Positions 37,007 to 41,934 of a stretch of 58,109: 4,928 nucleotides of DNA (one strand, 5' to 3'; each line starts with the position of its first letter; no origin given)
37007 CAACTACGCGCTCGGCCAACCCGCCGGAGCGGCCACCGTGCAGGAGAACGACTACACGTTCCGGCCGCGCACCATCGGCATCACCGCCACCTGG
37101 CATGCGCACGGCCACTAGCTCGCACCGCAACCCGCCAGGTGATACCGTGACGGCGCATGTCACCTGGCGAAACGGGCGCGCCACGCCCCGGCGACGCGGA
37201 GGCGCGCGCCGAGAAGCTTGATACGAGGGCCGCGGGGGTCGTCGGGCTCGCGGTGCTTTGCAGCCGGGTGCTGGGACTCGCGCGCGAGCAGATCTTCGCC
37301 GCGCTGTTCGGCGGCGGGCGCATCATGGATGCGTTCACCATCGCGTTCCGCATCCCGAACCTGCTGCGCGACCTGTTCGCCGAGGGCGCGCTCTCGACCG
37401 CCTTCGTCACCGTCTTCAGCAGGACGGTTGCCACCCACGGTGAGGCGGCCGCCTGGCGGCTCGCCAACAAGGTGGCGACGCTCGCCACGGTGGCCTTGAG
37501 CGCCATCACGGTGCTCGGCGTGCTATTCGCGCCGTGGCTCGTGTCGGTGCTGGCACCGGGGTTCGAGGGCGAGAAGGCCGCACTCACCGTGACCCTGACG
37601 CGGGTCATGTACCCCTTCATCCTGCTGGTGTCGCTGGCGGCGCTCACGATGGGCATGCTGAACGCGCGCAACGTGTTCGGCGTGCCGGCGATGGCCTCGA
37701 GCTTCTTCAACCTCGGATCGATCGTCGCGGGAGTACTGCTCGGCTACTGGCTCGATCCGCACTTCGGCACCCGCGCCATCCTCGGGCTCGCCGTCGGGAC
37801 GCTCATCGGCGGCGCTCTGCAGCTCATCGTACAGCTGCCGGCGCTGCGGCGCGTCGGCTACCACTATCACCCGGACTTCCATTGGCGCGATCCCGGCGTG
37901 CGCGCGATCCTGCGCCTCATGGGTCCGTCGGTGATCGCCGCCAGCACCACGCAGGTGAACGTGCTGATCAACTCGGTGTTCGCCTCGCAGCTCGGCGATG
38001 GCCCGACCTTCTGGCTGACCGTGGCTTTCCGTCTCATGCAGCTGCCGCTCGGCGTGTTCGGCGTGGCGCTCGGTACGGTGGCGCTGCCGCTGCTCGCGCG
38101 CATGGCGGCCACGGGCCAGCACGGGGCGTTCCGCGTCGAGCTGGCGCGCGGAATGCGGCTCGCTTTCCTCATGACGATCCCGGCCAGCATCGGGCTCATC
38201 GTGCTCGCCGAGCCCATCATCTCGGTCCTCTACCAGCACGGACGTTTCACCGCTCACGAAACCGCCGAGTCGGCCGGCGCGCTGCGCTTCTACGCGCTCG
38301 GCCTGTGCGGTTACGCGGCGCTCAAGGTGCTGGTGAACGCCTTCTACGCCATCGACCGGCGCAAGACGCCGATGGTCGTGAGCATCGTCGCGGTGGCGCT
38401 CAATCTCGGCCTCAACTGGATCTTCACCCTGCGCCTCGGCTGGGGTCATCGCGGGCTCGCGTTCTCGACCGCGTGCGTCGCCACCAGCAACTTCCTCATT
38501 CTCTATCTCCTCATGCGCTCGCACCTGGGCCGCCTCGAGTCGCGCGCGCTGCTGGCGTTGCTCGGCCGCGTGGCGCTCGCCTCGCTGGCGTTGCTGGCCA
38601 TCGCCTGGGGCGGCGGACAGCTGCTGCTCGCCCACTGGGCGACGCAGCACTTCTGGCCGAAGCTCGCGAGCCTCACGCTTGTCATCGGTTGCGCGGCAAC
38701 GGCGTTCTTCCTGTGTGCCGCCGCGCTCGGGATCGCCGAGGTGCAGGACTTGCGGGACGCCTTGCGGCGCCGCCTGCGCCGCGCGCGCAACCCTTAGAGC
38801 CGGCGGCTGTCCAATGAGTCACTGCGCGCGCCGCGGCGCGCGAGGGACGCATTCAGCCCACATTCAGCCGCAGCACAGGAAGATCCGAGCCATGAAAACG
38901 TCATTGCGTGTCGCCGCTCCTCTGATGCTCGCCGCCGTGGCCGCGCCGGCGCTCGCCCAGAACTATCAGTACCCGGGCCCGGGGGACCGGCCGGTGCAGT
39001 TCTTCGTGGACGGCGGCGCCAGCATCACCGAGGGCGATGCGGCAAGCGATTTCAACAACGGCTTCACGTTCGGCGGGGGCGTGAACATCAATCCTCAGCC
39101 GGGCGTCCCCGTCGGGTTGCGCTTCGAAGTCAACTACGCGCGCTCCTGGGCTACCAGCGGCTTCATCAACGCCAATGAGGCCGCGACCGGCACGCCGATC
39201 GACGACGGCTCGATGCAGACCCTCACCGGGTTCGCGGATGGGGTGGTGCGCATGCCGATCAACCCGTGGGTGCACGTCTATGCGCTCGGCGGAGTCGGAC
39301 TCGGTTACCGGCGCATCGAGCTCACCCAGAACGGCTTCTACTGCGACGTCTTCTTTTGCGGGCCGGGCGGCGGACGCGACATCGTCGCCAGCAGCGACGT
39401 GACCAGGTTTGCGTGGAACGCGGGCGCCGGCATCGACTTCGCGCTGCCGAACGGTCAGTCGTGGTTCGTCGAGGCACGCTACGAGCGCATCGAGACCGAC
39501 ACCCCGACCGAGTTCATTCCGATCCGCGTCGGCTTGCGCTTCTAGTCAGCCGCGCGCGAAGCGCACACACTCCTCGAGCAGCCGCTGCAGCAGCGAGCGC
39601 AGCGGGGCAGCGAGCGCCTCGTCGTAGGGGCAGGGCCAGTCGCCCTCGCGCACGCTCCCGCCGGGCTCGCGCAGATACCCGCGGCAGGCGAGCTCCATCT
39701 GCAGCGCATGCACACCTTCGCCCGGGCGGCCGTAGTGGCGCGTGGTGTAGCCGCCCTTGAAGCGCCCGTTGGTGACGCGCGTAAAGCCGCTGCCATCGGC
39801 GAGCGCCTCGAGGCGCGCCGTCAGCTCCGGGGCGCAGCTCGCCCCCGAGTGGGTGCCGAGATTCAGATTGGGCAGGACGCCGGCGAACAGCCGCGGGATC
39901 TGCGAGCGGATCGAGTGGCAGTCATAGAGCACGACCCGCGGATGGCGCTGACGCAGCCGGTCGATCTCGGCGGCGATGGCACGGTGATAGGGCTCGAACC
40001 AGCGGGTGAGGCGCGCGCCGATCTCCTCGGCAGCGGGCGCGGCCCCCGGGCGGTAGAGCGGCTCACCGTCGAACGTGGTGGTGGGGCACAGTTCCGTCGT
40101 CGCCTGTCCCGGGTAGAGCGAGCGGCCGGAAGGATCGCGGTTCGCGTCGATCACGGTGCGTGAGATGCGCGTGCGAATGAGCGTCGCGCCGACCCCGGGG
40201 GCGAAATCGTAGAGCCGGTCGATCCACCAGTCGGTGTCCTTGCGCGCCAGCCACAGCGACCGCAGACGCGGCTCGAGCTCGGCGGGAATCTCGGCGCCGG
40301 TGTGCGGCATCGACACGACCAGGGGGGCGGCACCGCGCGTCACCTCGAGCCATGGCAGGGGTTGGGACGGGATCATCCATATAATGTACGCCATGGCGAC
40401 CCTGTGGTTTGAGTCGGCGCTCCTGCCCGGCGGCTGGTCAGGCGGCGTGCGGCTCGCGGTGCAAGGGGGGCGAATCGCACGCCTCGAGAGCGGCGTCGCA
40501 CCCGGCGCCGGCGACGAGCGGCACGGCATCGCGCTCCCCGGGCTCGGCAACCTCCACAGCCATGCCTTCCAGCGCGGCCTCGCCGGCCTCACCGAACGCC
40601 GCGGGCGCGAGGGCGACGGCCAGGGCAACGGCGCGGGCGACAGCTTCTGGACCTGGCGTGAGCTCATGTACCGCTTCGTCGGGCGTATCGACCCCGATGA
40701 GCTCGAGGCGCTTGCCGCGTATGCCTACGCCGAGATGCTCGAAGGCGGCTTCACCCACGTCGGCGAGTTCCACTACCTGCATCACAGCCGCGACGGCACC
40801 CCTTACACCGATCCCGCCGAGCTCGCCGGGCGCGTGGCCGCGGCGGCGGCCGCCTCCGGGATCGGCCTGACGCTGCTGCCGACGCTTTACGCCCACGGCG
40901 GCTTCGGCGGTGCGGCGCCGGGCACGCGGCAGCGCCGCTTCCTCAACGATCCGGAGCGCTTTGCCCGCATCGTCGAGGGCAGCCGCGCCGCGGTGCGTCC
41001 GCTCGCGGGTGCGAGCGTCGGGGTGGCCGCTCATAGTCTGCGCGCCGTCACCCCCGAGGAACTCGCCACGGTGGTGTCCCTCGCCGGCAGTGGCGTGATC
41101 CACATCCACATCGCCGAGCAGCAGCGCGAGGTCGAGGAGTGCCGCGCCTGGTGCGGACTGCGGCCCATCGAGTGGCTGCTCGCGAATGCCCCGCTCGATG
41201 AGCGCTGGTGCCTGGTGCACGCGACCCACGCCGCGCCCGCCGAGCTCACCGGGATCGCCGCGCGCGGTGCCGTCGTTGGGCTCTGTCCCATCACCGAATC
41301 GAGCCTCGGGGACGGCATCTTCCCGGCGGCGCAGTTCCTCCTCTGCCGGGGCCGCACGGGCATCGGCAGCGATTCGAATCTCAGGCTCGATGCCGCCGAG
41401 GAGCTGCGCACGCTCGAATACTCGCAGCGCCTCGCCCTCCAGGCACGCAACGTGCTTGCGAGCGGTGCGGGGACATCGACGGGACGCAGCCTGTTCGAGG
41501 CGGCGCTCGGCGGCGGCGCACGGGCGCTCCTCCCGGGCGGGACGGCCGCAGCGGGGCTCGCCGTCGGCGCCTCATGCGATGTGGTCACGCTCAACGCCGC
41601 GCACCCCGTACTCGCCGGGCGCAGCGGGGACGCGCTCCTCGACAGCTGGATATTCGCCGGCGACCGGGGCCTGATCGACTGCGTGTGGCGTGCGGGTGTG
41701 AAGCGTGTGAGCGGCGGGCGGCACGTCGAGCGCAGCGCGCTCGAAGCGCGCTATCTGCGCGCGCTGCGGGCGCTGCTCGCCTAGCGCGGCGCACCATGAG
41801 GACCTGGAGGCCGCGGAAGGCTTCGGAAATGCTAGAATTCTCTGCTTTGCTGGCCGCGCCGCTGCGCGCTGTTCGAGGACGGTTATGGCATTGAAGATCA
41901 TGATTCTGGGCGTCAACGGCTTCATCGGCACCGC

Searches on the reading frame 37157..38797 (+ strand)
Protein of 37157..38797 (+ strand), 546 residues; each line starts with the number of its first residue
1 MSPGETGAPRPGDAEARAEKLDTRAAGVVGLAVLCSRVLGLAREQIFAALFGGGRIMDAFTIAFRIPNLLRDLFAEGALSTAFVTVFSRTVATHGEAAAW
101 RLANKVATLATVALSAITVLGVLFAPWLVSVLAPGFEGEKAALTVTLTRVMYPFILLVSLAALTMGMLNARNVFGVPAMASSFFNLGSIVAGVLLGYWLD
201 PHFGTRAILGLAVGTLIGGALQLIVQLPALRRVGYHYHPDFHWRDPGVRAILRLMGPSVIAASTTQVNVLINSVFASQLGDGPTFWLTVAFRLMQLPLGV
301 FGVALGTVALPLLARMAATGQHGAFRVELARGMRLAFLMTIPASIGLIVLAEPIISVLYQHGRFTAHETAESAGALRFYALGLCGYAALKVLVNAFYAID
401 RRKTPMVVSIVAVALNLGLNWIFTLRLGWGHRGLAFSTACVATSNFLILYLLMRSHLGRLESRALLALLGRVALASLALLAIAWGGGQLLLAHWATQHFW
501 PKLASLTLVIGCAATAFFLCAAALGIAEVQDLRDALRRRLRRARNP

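Call 12: search_protein_families(library=ncbifam, proteins=[window:37157-38797:+], max_evalue=1e-10)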
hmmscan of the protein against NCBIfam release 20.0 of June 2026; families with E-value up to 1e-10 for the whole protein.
window:37157-38797:+ (546 aa): 2 families
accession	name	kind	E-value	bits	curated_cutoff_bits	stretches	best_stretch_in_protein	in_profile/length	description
TIGR01695.1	murJ_mviN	equivalog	4.7e-130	434.7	235.55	1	25-533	5-505/506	murein biosynthesis integral membrane protein MurJ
TIGR00797.1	matE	subfamily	7.1e-22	77.9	147.4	1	295-461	38-201/396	MATE family efflux transporter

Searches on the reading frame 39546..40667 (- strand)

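Call 12: search_protein_families(library=ncbifam, proteins=[window:39546-40667:-], max_evalue=1e-10)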
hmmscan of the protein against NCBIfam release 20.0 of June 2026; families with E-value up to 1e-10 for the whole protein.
window:39546-40667:- (373 aa): 1 family
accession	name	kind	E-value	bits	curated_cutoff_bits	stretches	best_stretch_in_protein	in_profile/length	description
TIGR02017.1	hutG_amidohyd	equivalog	4.7e-119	396.6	278.75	1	106-372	2-262/263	N-formylglutamate deformylase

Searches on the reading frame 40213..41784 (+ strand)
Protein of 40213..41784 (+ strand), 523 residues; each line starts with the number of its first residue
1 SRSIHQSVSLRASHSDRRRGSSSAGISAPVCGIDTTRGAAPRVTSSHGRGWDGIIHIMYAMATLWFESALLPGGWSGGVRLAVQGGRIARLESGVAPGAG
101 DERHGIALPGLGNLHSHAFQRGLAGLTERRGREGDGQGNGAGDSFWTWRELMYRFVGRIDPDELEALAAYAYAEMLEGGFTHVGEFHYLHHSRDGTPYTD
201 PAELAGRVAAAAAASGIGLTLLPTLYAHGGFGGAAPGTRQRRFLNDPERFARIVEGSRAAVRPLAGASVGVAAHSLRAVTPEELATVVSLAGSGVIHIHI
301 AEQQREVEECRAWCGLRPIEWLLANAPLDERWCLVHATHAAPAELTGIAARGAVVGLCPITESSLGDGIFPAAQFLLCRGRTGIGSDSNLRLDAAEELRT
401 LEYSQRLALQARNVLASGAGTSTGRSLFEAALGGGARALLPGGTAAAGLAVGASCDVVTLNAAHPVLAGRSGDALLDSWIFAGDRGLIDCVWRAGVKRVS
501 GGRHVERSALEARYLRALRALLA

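Call 32: search_protein_families(library=ncbifam, proteins=[window:40213-41784:+], max_evalue=1e-12)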
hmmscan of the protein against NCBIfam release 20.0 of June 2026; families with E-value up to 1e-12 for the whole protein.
window:40213-41784:+ (523 aa): 9 families
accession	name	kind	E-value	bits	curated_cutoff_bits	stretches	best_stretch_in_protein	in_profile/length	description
NF006683.0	PRK09229.1-4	equivalog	9.1e-201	667.6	654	1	60-523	6-457/457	formimidoylglutamate deiminase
NF006684.0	PRK09229.1-5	equivalog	1.2e-188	627.6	525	1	61-522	1-454/456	formimidoylglutamate deiminase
TIGR02022.1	hutF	equivalog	2.6e-181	603.3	413.05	1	62-523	2-455/455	formimidoylglutamate deiminase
NF006682.0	PRK09229.1-3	equivalog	6.7e-149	496.4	637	1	61-522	1-453/454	formimidoylglutamate deiminase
NF006680.0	PRK09229.1-1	equivalog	3.8e-124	414.9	810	1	62-522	6-459/460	formimidoylglutamate deiminase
NF006681.0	PRK09229.1-2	equivalog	3.8e-117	391.8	362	1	62-522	4-448/451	formimidoylglutamate deiminase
NF006055.0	PRK08203.1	equivalog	4.1e-23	81.6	532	1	81-505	29-432/455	8-oxoguanine deaminase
NF009059.0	PRK12393.1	equivalog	3e-17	62.5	543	1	81-503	31-435/460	amidohydrolase family protein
NF006549.0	PRK09045.1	equivalog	3e-17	62.4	540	1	269-505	190-421/444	TRZ/ATZ family hydrolase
